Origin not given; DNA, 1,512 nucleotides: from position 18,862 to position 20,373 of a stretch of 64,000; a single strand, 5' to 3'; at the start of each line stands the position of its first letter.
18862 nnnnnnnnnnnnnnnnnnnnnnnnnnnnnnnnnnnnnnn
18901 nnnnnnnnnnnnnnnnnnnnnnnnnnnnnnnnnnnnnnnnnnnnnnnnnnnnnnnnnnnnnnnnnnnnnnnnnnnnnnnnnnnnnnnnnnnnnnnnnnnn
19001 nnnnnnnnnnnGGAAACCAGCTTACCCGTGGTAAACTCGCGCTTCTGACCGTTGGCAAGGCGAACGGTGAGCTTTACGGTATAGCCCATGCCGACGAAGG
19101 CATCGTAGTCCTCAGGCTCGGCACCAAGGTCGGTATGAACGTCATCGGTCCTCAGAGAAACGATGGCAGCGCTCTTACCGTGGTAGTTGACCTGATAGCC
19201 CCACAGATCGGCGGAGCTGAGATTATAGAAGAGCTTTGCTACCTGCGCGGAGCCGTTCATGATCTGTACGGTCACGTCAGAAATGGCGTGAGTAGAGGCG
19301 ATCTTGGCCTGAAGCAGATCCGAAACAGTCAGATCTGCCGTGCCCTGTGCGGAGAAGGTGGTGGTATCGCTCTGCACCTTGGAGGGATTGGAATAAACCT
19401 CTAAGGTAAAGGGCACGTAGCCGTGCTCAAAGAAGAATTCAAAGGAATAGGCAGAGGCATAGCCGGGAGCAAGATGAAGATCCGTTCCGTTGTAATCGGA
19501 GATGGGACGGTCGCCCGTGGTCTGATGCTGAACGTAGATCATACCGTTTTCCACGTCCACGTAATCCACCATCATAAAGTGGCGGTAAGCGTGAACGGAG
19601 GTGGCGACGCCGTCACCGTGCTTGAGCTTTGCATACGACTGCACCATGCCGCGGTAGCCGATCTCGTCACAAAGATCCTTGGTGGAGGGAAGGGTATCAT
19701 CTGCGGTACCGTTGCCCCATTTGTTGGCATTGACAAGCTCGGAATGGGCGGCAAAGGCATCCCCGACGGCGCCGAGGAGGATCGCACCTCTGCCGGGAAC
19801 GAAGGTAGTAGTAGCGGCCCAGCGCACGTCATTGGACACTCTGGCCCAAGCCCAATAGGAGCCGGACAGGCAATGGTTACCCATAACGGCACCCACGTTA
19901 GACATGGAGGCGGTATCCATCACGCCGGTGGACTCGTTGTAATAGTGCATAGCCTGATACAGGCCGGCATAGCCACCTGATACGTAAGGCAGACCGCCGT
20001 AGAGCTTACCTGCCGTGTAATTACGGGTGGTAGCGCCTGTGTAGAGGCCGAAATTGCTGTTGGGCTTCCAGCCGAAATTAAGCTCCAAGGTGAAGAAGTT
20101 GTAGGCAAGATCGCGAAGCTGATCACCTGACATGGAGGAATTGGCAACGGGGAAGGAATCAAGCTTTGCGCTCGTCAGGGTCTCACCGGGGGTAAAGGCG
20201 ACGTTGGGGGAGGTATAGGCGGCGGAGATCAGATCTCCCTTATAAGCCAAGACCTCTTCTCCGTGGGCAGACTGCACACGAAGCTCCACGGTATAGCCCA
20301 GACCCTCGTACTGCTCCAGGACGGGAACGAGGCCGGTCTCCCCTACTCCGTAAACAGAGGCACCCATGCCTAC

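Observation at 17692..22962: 1756-aa secreted protein fusing an LRR-like head, a ~320-aa unknown region and three complete family modules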

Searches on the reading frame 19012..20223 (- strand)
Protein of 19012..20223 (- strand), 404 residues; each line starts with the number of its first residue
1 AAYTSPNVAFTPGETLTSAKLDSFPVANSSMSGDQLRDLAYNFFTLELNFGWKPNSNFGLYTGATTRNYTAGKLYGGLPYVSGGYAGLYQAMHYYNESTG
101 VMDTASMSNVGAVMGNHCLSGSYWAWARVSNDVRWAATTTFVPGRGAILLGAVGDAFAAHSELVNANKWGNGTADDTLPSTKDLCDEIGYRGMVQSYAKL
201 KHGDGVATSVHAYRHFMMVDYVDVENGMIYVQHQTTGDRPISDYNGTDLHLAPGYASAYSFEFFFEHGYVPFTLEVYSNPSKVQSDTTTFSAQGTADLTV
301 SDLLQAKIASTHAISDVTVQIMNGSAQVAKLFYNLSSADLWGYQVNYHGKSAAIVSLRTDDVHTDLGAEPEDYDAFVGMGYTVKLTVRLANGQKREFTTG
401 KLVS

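Call 21: predict_structure(alignment_id=A2)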
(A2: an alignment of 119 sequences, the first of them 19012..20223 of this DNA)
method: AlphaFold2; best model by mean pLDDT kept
length: 404 residues; sequences in the alignment: 119
mean_pLDDT: 91.8   pTM: 0.91
mean pLDDT of the five models: 91.8, 91.7, 91.6, 91.6, 90.6
residues with pLDDT >= 90: 325; 70-90: 57; 50-70: 14; < 50: 8
segments of 3 or more residues with pLDDT < 50: 1-4, 351-354
pLDDT, mean of each block of 10 residues (from residue 1): 54 89 96 98 96 97 93 96 93 96 96 94 97 94 97 98 95 90 98 99 97 94 98 93 87 94 98 98 93 94 90 93 97 85 78 53 81 95 96 94 94
secondary structure, 60 per line:
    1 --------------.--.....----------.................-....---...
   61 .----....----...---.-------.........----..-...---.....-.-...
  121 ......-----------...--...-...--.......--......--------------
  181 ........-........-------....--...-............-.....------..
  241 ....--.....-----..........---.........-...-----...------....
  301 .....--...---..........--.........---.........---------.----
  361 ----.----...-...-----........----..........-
elements in order: H18-22 H33-49 E51-54 E58-61 E66-69 E74-76 H88-94 H110-114 H118-126 E147-149 H152-158 H161-166 H181-188 H190-197 E205-208 E215-223 E228-232 E239-244 E247-251 E257-260 H261-266 E270-274 H275-278 E288-290 E297-299 H300-305 E308-310 E314-323 E326-334 H338-346 E382-389 E394-403
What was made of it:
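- On CHAP (PF05257): Helix 118-126 and strand 215-223 are seen in the pLDDT 91.8 model (call 21).
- Checked: Each has a ~280-300-aa Cys/His domain and a ~115-145-aa beta-sandwich tail (call 21).
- Six antiparallel strands follow the helical part (call 21).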

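Call 25: fold_search(model_id=the predicted structure, library=pdb)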
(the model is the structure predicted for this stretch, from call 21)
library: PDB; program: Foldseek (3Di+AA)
matches with E <= 10: 1086; with E <= 0.001: 0
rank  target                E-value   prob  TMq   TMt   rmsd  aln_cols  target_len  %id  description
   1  9sv8_B                2.3e-03  0.60  0.14  0.10  19.2       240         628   11  Herpes simplex virus 2 delta28-73 glycoprotein C ectodomain in complex with C3b (released 2025-12-10)
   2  3tp4_B                1.2e-02  0.97  0.16  0.14   4.9       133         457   14  Crystal Structure of engineered protein at the resolution 1.98A, Northeast Structural Genomics Consortium Target OR128 (released 2011-10-05)
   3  8cem_F                2.1e-02  0.28  0.14  0.10  19.7       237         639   13  Structure of bovine native C3, re-refinement (released 2023-04-05)
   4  8pn5_D                2.9e-02  0.28  0.16  0.18  14.6       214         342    9  Crystal structure of the HC7-Glu200Ala mutant complexed to a triglycopeptide (released 2024-03-06)
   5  8uh2_A                3.2e-02  0.23  0.14  0.10  18.6       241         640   11  Complex of C3b with the inhibitor albicin (released 2024-05-08)
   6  8pn5_C                3.4e-02  0.28  0.15  0.17  14.8       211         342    8  Crystal structure of the HC7-Glu200Ala mutant complexed to a triglycopeptide (released 2024-03-06)
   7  2a74_D                4.1e-02  0.20  0.14  0.10  19.7       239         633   11  Human Complement Component C3c (released 2005-09-27)
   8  2qki_D                4.1e-02  0.18  0.14  0.10  19.1       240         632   11  Human C3c in complex with the inhibitor compstatin (released 2007-08-14)
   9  8pn5_B                4.6e-02  0.38  0.16  0.19  14.7       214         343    9  Crystal structure of the HC7-Glu200Ala mutant complexed to a triglycopeptide (released 2024-03-06)
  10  8pn3_A                4.6e-02  0.35  0.17  0.19  14.8       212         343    8  Crystal structure of the HC7-Glu200Ala mutant complexed to a tetraglycopeptide. (released 2024-03-06)
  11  8cka_B                4.6e-02  0.35  0.15  0.14  12.8       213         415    9  Deinococcus radidurans HPI S-layer (released 2023-04-19)
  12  2qki_A                5.2e-02  0.18  0.14  0.10  19.5       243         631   11  Human C3c in complex with the inhibitor compstatin (released 2007-08-14)
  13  8pn3_B                5.5e-02  0.21  0.16  0.18  14.7       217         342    7  Crystal structure of the HC7-Glu200Ala mutant complexed to a tetraglycopeptide. (released 2024-03-06)
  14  9ezw_E                5.9e-02  0.44  0.15  0.37   6.1       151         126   10  Structure of the single-domain antibody VHH_h3 in complex with human Vsig4 (released 2025-10-29)
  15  2win_A                6.2e-02  0.21  0.15  0.10  18.7       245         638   11  C3 convertase (C3bBb) stabilized by SCIN (released 2009-06-09)
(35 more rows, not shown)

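Call 28: search_solved_structures(query=A2, max_evalue=10, show_alignments=3)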
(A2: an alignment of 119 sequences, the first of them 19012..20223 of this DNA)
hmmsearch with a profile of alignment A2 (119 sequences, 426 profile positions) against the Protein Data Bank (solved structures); distinct sequences matched with E-value up to 10: 3.
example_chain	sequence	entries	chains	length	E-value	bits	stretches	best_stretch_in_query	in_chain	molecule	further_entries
2yp6_A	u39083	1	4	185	0.073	15.1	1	1-51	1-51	THIOREDOXIN FAMILY PROTEIN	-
6e5f_A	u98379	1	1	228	0.82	11.6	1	1-68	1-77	Lipid binding protein LpqN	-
6e5d_A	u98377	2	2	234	0.86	11.5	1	1-68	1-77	Lipid binding protein LpqN | Probable conserved lipoprotein LpqN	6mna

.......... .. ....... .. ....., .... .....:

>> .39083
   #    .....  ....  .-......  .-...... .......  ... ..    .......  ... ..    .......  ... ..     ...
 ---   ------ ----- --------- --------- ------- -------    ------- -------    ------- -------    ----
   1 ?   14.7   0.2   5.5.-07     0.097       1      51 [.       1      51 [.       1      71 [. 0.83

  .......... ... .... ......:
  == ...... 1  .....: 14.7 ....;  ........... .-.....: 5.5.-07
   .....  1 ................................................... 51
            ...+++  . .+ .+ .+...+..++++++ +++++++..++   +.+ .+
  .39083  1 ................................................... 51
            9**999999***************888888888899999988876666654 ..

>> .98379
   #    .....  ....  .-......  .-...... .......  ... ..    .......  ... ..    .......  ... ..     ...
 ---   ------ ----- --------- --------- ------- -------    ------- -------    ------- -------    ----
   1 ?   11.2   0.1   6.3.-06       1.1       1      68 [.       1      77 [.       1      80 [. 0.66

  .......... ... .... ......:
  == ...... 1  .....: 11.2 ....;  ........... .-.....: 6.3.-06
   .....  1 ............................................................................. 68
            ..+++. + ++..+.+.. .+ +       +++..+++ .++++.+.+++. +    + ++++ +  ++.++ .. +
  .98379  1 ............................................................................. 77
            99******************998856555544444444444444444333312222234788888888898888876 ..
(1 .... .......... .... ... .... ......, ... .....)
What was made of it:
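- The family profile finds no PDB sequence (call 28).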

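Call 31: search_protein_families(library=pfam, alignment_id=A3, max_evalue=1)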
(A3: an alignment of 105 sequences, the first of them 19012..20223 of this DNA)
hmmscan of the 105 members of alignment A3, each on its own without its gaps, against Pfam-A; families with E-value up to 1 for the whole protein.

A. member 1, window:19012-20223:- (404 aa): 0 families

B. families by the number of members that match (of 105 scanned): 63 families (the first 25 are shown)
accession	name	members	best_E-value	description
PF03272.18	Mucin_bdg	5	0.0078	Putative mucin or carbohydrate-binding module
PF20101.4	DUF6491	5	0.082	Family of unknown function (DUF6491)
PF21827.1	New_glue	4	0.00083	New glue protein family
PF04069.17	OpuAC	4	0.009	Substrate binding domain of ABC-type glycine betaine transport system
PF08139.17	LPAM_1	4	0.34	Prokaryotic membrane lipoprotein lipid attachment site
PF11589.14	DUF3244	3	0.004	Domain of unknown function (DUF3244)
PF13860.13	FlgD_ig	3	0.0042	FlgD Ig-like domain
PF18719.7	ArlS_N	3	0.0059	ArlS sensor domain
PF02736.25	Myosin_N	3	0.05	Myosin N-terminal SH3-like domain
PF05257.22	CHAP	2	0.00098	CHAP domain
PF01456.22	Mucin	2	0.0015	Mucin-like glycoprotein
PF13585.12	CHU_C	2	0.0041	CHU_C Type IX secretion signal domain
PF14851.11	FAM176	2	0.013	FAM176 family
PF16225.10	DUF4884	2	0.015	Domain of unknown function (DUF4884)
PF04312.18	DUF460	2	0.032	Protein of unknown function (DUF460)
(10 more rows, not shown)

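Call 33: fold_search(model_id=the predicted structure, library=viral)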
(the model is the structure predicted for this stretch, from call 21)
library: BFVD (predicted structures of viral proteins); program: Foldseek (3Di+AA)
matches with E <= 10: 854; with E <= 0.001: 0
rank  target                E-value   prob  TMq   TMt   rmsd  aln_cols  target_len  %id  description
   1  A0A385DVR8            4.0e-03  0.75  0.30  0.17  13.5       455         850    9  Hyaluronidase [Bacteroides phage crAss001]
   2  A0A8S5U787            5.3e-03  0.28  0.20  0.13  22.6       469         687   11  Uncharacterized protein [Podoviridae sp. cthau23]
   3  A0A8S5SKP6            7.6e-03  0.51  0.16  0.15  11.8       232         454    9  Uncharacterized protein [Siphoviridae sp. ctrCN24]
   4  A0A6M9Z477            1.2e-02  0.82  0.17  0.10  10.2       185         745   12  (no name in the UniProt tables at hand)
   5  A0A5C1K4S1            1.6e-02  0.38  0.16  0.09  16.5       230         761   12  (no name in the UniProt tables at hand)
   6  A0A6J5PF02            1.7e-02  0.30  0.15  0.19  17.6       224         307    8  Uncharacterized protein [uncultured Caudovirales phage]
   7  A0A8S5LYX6            1.9e-02  0.20  0.14  0.06  18.5       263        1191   14  Uncharacterized protein (Fragment) [Siphoviridae sp. ct9Y44]
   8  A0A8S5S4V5            2.0e-02  0.41  0.15  0.17  12.8       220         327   10  Uncharacterized protein [Siphoviridae sp. ctiV651]
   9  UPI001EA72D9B         2.2e-02  0.30  0.14  0.17  14.7       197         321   12  (no name look-up for this kind of identifier)
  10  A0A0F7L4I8            3.2e-02  0.84  0.13  0.06   7.3        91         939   16  Peptidase C51 domain-containing protein [uncultured marine virus]
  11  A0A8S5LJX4            3.2e-02  0.60  0.16  0.18   9.5       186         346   10  Contactin-4 [Siphoviridae sp. ct3o911]
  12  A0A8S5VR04            3.2e-02  0.30  0.15  0.07  15.4       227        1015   10  (no name in the UniProt tables at hand)
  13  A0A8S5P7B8            3.2e-02  0.23  0.13  0.11  19.8       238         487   11  Fibronectin type-III domain-containing protein [Siphoviridae sp. ctsUY14]
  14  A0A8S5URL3            3.2e-02  0.16  0.14  0.05  20.5       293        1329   10  Uncharacterized protein (Fragment) [Siphoviridae sp. ctg6c78]
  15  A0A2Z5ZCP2            3.6e-02  0.21  0.13  0.12  16.4       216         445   13  Phage tail fibers [Escherichia phage EcS1]
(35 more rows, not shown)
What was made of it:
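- On CHAP / NlpC/P60 (papain-like cluster II): There is one weak 'Peptidase C51' hit (E 0.03, 91 columns) (calls 25, 33).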

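Call 53: search_protein_families(library=phrogs, alignment_id=A3, max_evalue=1)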
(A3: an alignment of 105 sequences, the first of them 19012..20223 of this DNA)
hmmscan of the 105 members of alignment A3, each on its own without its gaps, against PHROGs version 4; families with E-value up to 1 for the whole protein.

A. member 1, window:19012-20223:- (404 aa): 0 families

B. families by the number of members that match (of 105 scanned): 143 families (the first 25 are shown)
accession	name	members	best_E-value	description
phrog_8801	-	26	0.00076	-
phrog_542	-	23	0.0035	-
phrog_9078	-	23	0.012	-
phrog_806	-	20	4.9e-05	-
phrog_9170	-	20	0.00012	-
phrog_8870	-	18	0.0047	-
phrog_3727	-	11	9.8e-05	-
phrog_456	-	11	0.0028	Rz-like spanin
phrog_902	-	10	0.0053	-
phrog_12816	-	9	0.013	-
phrog_3224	-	8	0.0056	-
phrog_19157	-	7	0.0009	-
phrog_21937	-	7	0.0058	-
phrog_2682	-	6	0.007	-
phrog_23484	-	6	0.024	-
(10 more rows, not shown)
